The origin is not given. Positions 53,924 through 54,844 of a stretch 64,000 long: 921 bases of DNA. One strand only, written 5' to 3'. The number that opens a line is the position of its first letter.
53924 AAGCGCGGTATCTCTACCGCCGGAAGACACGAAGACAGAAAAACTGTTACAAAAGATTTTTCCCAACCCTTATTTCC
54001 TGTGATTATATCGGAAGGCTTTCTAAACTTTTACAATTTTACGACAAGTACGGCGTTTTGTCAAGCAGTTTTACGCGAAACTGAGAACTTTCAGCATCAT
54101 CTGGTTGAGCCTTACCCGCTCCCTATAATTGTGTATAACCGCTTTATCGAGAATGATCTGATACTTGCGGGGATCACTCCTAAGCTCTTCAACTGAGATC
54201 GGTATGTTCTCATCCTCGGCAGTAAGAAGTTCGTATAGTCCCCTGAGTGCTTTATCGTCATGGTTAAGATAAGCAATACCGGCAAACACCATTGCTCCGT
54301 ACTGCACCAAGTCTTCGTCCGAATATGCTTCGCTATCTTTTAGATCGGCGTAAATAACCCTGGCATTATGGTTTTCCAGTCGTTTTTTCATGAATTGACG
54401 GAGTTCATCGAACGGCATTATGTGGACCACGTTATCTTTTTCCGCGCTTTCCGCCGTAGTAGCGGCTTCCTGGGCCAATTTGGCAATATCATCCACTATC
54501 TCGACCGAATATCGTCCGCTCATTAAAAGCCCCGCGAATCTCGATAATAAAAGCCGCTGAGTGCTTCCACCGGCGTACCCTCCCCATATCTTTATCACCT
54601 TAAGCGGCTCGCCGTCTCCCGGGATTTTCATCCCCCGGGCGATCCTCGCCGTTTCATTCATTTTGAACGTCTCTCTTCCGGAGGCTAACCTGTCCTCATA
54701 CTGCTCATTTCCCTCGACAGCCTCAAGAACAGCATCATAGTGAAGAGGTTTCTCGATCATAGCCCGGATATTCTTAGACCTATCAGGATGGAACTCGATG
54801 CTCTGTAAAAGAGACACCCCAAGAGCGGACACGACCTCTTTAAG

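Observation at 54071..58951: Second giant PPDK-family kinase-like protein fused to degenerate receiver domains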

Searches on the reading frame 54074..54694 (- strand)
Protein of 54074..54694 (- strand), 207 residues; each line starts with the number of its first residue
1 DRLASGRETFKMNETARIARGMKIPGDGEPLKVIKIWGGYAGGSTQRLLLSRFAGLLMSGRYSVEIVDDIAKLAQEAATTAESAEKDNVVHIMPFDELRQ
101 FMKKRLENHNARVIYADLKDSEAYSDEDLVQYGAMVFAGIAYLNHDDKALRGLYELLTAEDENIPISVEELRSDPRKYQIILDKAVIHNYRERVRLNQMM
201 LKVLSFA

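Call 23: search_solved_structures(query=A2, max_evalue=10, show_alignments=2)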
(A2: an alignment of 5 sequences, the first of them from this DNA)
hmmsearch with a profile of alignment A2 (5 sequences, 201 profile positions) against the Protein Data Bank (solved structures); distinct sequences matched with E-value up to 10: 4.
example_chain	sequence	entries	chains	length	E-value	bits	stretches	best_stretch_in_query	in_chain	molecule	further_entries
9nko_B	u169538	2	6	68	0.64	12.7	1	140-192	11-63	B3 affibody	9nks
9nkr_B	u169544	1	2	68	0.73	12.5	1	140-192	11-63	B7 affibody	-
7p4y_A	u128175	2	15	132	0.94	12.2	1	64-98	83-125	GlnK2 from Methanothermococcus thermolithotrophicus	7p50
5h7a_C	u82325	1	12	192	5.2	9.8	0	136-179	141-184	Immunoglobulin G-binding protein A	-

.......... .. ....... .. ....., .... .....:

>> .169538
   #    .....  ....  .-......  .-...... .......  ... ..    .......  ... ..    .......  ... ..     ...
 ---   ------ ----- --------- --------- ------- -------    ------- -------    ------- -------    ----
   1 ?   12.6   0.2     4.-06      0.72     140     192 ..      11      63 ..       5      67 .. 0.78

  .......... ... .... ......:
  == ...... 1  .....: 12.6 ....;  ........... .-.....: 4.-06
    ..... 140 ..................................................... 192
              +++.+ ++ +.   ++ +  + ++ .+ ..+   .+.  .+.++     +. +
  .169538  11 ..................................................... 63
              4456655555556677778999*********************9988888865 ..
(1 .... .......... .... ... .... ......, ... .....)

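Call 24: search_protein_families(library=pfam, alignment_id=A2, max_evalue=10)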
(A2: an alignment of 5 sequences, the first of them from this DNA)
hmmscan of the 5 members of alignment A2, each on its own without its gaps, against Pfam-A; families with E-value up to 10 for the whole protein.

A. member 1, seq(205 aa): 3 families
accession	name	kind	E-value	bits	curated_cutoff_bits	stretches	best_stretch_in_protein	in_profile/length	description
PF19772.4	DUF6258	-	0.022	15.3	25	1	120-195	47-114/136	Family of unknown function (DUF6258)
PF04507.18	DUF576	-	0.082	12.8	27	1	66-132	85-150/225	Csa1 family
PF09783.14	Vac_ImportDeg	-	0.14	12.4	27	1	60-152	55-146/162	Vacuolar import and degradation protein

B. families by the number of members that match (of 5 scanned): 4 families
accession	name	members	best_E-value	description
PF19772.4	DUF6258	1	0.022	Family of unknown function (DUF6258)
PF04507.18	DUF576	1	0.082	Csa1 family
PF10294.15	Methyltransf_16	1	0.12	Lysine methyltransferase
PF09783.14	Vac_ImportDeg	1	0.14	Vacuolar import and degradation protein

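Call 31: search_protein_representatives(alignment_id=A2)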
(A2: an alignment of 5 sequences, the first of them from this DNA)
Query: 5 sequences, 201 profile positions. Proteins with E-value up to 0.001 (for the whole library): 93; up to 1e-10: 84; up to 1e-30: 51. The best 93 are listed.
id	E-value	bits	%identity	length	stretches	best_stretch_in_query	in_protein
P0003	4.7e-92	323.3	-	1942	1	2-198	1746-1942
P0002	8.7e-89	312.7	-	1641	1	2-201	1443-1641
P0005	3.2e-84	297.8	-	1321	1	2-201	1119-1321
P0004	9.9e-82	289.7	-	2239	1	2-201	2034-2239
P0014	1.2e-76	273.0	-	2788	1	2-201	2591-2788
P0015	5.3e-73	261.1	-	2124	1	3-201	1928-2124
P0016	2.7e-69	249.1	-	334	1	3-198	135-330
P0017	1.5e-61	223.8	-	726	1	2-199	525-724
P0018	6.5e-58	211.9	-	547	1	3-201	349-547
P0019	3.4e-57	209.5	-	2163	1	2-201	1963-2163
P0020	3.7e-56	206.2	-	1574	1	5-201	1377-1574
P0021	1.9e-55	203.8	-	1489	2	118-200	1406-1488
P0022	1.9e-55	203.8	-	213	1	3-201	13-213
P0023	6.1e-55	202.2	-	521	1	5-201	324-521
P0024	6.0e-53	195.7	-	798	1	5-201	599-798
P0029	1.2e-47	178.3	-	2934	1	12-201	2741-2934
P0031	5.1e-47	176.3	-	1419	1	4-200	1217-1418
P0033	3.2e-46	173.7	-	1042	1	5-199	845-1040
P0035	4.1e-44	166.8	-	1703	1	4-200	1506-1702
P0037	1.4e-41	158.6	-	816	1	3-200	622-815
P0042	4.1e-38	147.3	-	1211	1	23-201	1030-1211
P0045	4.9e-37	143.7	-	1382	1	4-201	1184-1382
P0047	2.7e-36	141.3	-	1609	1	4-201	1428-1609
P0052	6.2e-35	136.9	-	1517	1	17-201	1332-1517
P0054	1.4e-33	132.4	-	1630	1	5-198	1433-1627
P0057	1.0e-32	129.6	-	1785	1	5-199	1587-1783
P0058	5.8e-32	127.2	-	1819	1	9-201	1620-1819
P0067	2.7e-28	115.2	-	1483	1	19-201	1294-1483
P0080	3.7e-24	101.7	-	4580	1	21-201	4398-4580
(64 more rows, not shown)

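Call 36: search_protein_families(library=pfam, proteins=[P0020, P0031, P0033, P0035, P0042, P0045, P0024, P0037], max_evalue=0.01)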
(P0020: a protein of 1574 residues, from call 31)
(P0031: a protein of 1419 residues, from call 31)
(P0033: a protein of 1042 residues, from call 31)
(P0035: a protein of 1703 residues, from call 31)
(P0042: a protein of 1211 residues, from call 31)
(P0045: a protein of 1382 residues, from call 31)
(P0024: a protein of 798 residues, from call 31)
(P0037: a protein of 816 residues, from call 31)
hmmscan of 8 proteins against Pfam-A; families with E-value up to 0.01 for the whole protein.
P0020 (1574 aa): 4 families
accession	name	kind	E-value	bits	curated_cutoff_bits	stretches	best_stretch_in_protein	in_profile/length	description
PF04542.20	Sigma70_r2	-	2e-16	60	24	1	1010-1080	2-71/71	Sigma-70 region 2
PF04539.22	Sigma70_r3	-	2.5e-16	60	25.3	1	1090-1154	2-66/78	Sigma-70 region 3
PF00140.25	Sigma70_r1_2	-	5.2e-07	30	22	1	975-1004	5-34/34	Sigma-70 factor, region 1.2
PF04545.22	Sigma70_r4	-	2.2e-06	27.5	24.1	1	1203-1240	17-47/50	Sigma-70, region 4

P0031 (1419 aa): 1 family
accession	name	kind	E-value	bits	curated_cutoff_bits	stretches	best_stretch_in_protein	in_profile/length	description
PF13646.12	HEAT_2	-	0.0025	18.5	27.7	1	718-767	10-59/88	HEAT repeats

P0033 (1042 aa): 1 family
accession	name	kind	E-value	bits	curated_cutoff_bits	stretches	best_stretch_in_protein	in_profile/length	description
PF00140.25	Sigma70_r1_2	-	0.00012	22.4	22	1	399-431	1-33/34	Sigma-70 factor, region 1.2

P0035 (1703 aa): 2 families
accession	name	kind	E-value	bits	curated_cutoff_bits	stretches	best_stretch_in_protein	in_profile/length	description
PF04542.20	Sigma70_r2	-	5.9e-10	39.2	24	1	1056-1123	3-69/71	Sigma-70 region 2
PF04545.22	Sigma70_r4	-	0.00055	19.8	24.1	1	1343-1378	16-49/50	Sigma-70, region 4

P0042 (1211 aa): 0 families

P0045 (1382 aa): 1 family
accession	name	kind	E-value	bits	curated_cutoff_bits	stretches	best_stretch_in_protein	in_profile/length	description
PF08282.18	Hydrolase_3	-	2.5e-06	27.8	20.9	0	950-1015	170-231/255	haloacid dehalogenase-like hydrolase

P0024 (798 aa): 1 family
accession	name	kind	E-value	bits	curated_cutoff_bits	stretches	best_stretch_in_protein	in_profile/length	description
PF01551.29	Peptidase_M23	-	2.5e-13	50.5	28.7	1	323-405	2-79/96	Peptidase family M23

P0037 (816 aa): 1 family
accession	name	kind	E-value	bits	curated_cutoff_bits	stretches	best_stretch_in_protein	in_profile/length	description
PF04542.20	Sigma70_r2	-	3e-09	37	24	1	252-291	26-65/71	Sigma-70 region 2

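Call 39: search_protein_families(library=pfam, proteins=[P0052, P0047, P0054, P0057, P0058, P0067], max_evalue=0.01)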
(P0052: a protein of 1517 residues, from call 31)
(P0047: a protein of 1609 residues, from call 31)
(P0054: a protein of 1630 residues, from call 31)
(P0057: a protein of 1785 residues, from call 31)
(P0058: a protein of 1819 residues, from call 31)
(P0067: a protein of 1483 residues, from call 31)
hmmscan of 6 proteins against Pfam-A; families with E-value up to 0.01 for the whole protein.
P0052 (1517 aa): 4 families
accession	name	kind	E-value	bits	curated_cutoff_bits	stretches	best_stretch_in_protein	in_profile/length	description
PF13508.13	Acetyltransf_7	-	2.7e-07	31.3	27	1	976-1077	3-83/84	Acetyltransferase (GNAT) domain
PF00583.31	Acetyltransf_1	-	8.4e-06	26.5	20.7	1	970-1076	23-116/116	Acetyltransferase (GNAT) family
PF13542.12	HTH_Tnp_ISL3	-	0.002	18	27.4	0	579-610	18-46/51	Helix-turn-helix domain of transposase family ISL3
PF13673.13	Acetyltransf_10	-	0.0048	17.3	23.6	0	1011-1085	53-116/128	Acetyltransferase (GNAT) domain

P0047 (1609 aa): 1 family
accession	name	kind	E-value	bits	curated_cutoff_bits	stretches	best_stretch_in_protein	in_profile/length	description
PF13338.12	AbiEi_4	-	0.0011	19.4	25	1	1343-1382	14-48/49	Transcriptional regulator, AbiEi antitoxin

P0054 (1630 aa): 1 family
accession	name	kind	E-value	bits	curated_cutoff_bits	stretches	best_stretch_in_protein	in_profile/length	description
PF04542.20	Sigma70_r2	-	1.2e-05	25.4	24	1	1064-1134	1-69/71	Sigma-70 region 2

P0057 (1785 aa): 2 families
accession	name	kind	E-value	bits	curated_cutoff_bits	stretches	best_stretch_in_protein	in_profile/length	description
PF04055.27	Radical_SAM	-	1.1e-08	35.9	29.5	1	708-860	3-147/166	Radical SAM superfamily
PF01451.26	LMWPc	-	0.0035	18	23.2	1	338-440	1-110/144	Low molecular weight phosphotyrosine protein phosphatase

P0058 (1819 aa): 0 families

P0067 (1483 aa): 1 family
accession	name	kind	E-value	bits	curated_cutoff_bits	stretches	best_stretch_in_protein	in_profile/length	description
PF01182.26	Glucosamine_iso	-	4.9e-18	66.2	27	1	277-505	2-220/225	Glucosamine-6-phosphate isomerases/6-phosphogluconolactonase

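Call 59: predict_structure(alignment_id=A4)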
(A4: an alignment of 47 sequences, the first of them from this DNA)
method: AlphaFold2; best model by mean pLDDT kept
length: 207 residues; sequences in the alignment: 47
mean_pLDDT: 91.8   pTM: 0.90
mean pLDDT of the five models: 91.8, 91.5, 90.2, 89.5, 89.0
residues with pLDDT >= 90: 148; 70-90: 59; 50-70: 0; < 50: 0
segments of 3 or more residues with pLDDT < 50: none
pLDDT, mean of each block of 10 residues (from residue 1): 91 95 90 95 81 80 94 98 96 97 97 95 82 94 97 94 86 96 91 91 84
secondary structure, 60 per line:
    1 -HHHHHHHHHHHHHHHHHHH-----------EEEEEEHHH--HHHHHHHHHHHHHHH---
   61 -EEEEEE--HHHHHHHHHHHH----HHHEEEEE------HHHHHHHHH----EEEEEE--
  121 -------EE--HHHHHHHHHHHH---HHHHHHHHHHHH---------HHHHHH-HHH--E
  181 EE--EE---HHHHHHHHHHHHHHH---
elements in order: H2-20 E32-37 H43-57 E62-67 H70-81 E89-93 H100-108 E113-118 H132-143 H147-158 H168-173 E180-182 H190-204

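Call 63: fold_search(model_id=the predicted structure, library=pdb)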
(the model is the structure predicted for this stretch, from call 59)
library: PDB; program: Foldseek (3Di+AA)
matches with E <= 10: 1193; with E <= 0.001: 0
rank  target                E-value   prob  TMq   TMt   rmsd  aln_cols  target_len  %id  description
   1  1y7p_C                1.5e-02  0.82  0.29  0.29  10.5       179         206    9  1.9 A Crystal Structure of a Protein of Unknown Function AF1403 from Archaeoglobus fulgidus, Probable Metabolic Regula (released 2005-02-01)
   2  1y7p_A                3.3e-02  0.60  0.27  0.26   9.9       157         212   10  1.9 A Crystal Structure of a Protein of Unknown Function AF1403 from Archaeoglobus fulgidus, Probable Metabolic Regula (released 2005-02-01)
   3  7san_A                4.7e-02  0.51  0.26  0.27   7.5       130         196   17  Crystal structure of human hypoxanthine guanine phosphoribzosyltransferase in complex with (4S,7S)-7-hydroxy-4-((guani (released 2022-05-18)
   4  8qbl_E                5.0e-02  0.15  0.20  0.16  17.9       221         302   14  Retron-Eco1 filament with inactive effector (E106A, 2 segments) (released 2024-06-05)
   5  4rwe                  5.3e-02  0.38  0.26  0.20  15.1       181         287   15  The crystal structure of a sugar-binding transport protein from Yersinia pestis CO92 (released 2014-12-31)
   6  3gbv_A                7.5e-02  0.38  0.29  0.22  13.4       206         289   11  Crystal structure of a putative LacI transcriptional regulator from Bacteroides fragilis (released 2009-03-10)
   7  9i9q_A                7.9e-02  0.44  0.28  0.37   7.7       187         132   14  Crystal structure of DNPH1 bound by compound 2. (released 2025-11-12)
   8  6y3x_A                8.9e-02  0.63  0.34  0.13  11.2       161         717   10  Crystal structure of the Francisella novicida lysine decarboxylase LdcF (released 2021-01-27)
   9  1ig0_A                8.9e-02  0.35  0.29  0.21  11.3       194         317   11  Crystal Structure of yeast Thiamin Pyrophosphokinase (released 2001-06-20)
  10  3hcw_B                1.0e-01  0.28  0.29  0.23  17.0       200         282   12  CRYSTAL STRUCTURE OF PROBABLE maltose operon transcriptional repressor malR FROM STAPHYLOCOCCUS AREUS (released 2009-05-19)
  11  3gep_A                1.1e-01  0.35  0.26  0.26   7.9       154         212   16  Human hypoxanthine guanine phosphoribosyltranserfase in complex with (S)-9-(3-hydroxy-2-phosphonylmethoxypropyl)guanin (released 2009-08-18)
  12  8ql1_C                1.1e-01  0.28  0.32  0.29  13.3       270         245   12  Crystal structure of the human MDN1-MIDAS/NLE1-UBL complex (released 2025-04-09)
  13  2i2w_B                1.3e-01  0.47  0.32  0.35   7.8       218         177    8  Crystal Structure of Escherichia Coli Phosphoheptose Isomerase (released 2007-08-21)
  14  6kj9_E                1.3e-01  0.23  0.27  0.22  12.6       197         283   14  E. coli ATCase catalytic subunit mutant - G128/130A (released 2020-03-11)
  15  9ji7_A                1.3e-01  0.16  0.24  0.17  10.4       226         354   10  NADP-dependent oxidoreductase complexed with NADP and substrate 2 (released 2025-06-18)
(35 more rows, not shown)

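Call 66: list_cluster_members(proteins=[P0014, P0015, P0019, P0020, P0029, P0035, P0052, P0057, P0067, P0080])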
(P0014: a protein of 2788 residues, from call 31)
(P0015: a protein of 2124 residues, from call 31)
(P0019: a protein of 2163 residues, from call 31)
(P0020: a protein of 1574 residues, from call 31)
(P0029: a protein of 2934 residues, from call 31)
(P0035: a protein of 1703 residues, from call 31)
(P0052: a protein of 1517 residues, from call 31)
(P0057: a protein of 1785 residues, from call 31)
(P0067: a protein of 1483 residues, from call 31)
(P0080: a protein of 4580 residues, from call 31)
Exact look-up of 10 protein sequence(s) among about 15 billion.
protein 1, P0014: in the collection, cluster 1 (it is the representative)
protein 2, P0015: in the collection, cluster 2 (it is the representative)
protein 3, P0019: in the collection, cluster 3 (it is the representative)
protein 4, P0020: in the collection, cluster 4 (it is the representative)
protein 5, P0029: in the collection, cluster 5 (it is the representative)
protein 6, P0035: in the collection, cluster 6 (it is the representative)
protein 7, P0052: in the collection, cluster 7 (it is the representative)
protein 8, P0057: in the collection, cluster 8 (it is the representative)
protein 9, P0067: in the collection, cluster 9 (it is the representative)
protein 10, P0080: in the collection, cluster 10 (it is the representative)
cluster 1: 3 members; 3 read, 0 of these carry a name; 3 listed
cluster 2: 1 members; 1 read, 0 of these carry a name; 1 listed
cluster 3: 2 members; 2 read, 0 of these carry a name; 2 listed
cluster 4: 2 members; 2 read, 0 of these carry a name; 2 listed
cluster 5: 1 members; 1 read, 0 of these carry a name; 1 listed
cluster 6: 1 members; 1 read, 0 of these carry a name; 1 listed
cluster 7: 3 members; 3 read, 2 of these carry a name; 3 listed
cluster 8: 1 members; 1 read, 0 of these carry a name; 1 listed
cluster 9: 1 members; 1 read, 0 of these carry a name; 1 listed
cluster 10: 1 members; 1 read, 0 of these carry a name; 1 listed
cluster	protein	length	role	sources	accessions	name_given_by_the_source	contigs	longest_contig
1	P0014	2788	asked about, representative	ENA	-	-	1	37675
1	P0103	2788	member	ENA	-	-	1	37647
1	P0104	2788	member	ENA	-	-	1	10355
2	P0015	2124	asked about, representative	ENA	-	-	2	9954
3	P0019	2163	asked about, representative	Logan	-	-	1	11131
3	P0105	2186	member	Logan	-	-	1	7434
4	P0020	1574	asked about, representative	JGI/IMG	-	-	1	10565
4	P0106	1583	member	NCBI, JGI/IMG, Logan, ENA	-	-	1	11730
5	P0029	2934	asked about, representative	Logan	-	-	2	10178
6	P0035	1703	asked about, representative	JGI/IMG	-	-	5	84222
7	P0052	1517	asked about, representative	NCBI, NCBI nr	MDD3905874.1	MAG: N-acetyltransferase [Candidatus Omnitrophica bacterium] | N-acetyltransferase [Candidatus Omnitrophota bacterium]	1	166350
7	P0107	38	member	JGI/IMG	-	propionate CoA-transferase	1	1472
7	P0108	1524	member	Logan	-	-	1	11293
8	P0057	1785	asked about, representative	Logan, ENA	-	-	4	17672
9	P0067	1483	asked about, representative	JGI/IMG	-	-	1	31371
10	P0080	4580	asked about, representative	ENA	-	-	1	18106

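Call 74: find_encoding_contigs(protein=P0014, flank=10000, max_places=2)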
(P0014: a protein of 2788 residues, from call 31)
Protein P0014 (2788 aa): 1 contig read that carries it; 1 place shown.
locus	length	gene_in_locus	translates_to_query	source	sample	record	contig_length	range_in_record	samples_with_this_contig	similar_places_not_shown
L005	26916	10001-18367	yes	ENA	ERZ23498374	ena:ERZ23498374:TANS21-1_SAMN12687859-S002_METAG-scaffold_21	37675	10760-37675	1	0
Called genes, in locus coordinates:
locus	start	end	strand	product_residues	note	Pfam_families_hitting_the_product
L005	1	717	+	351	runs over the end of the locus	PF01855:POR_N, PF02780:Transketolase_C, PF17147:PFOR_II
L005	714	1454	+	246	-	PF02775:TPP_enzyme_C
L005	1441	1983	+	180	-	PF01558:POR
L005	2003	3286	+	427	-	PF00749:tRNA-synt_1c, PF19269:Anticodon_2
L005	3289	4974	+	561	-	PF00749:tRNA-synt_1c, PF03950:tRNA-synt_1c_C, PF20974:tRNA-synt_1c_C2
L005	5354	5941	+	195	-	-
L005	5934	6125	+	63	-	-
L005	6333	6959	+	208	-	PF13411:MerR_1 (weak)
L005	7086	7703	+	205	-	PF00239:Resolvase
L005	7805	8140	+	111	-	-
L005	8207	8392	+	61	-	-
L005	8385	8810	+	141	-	PF00075:RNase_H, PF13456:RVT_3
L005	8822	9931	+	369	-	PF00589:Phage_integrase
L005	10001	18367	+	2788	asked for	PF01326:PPDK_N, PF00072:Response_reg (faint)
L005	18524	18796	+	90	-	PF02604:PhdYeFM_antitox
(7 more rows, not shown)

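Call 98: fold_search(model_id=the predicted structure, library=viral)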
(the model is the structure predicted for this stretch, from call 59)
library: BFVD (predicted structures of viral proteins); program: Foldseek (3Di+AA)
matches with E <= 10: 566; with E <= 0.001: 0
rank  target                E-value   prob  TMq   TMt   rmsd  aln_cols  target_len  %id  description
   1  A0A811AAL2            3.5e-02  0.30  0.26  0.16  14.1       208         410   12  (no name in the UniProt tables at hand)
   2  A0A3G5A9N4            5.5e-02  0.25  0.27  0.13  15.5       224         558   10  Uncharacterized protein [Hyperionvirus sp.]
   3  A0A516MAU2            6.6e-02  0.51  0.31  0.32   9.8       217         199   12  (no name in the UniProt tables at hand)
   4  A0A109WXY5            7.4e-02  0.38  0.29  0.20   8.2       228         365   11  (no name in the UniProt tables at hand)
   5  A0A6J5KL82            9.3e-02  0.28  0.27  0.33  10.5       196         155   11  Nucleoside 2-deoxyribosyltransferase like [uncultured Caudovirales phage]
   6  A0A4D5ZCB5            1.4e-01  0.47  0.26  0.36   6.5       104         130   10  Uncharacterized protein [Burkholderia phage BcepSaruman]
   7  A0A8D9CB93            1.5e-01  0.28  0.28  0.25  15.3       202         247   12  Sugar phosphate isomerase YwlF [uncultured marine phage]
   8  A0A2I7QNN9            1.6e-01  0.20  0.24  0.26  10.9       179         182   13  (no name in the UniProt tables at hand)
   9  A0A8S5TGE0            1.7e-01  0.33  0.27  0.13   9.0       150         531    9  Putative phosphohydrolase [Myoviridae sp. ctIty1]
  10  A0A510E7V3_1          1.7e-01  0.20  0.27  0.07  16.9       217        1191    9  (no name in the UniProt tables at hand)
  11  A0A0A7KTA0            1.8e-01  0.20  0.29  0.27  13.3       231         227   13  Asb018 [Agrotis segetum nucleopolyhedrovirus B]
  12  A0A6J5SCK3            1.8e-01  0.11  0.21  0.16  15.4       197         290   12  AAA domain containing protein [uncultured Caudovirales phage]
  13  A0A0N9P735            2.0e-01  0.35  0.25  0.18   8.4       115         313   16  Glycosyltransferase [Acidianus bottle-shaped virus 3 strain ABV3]
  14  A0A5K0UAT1            2.0e-01  0.10  0.22  0.13  16.5       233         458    8  Uncharacterized protein [Yasminevirus sp. GU-2018]
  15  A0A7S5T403            2.1e-01  0.54  0.29  0.27   5.9       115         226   11  (no name in the UniProt tables at hand)
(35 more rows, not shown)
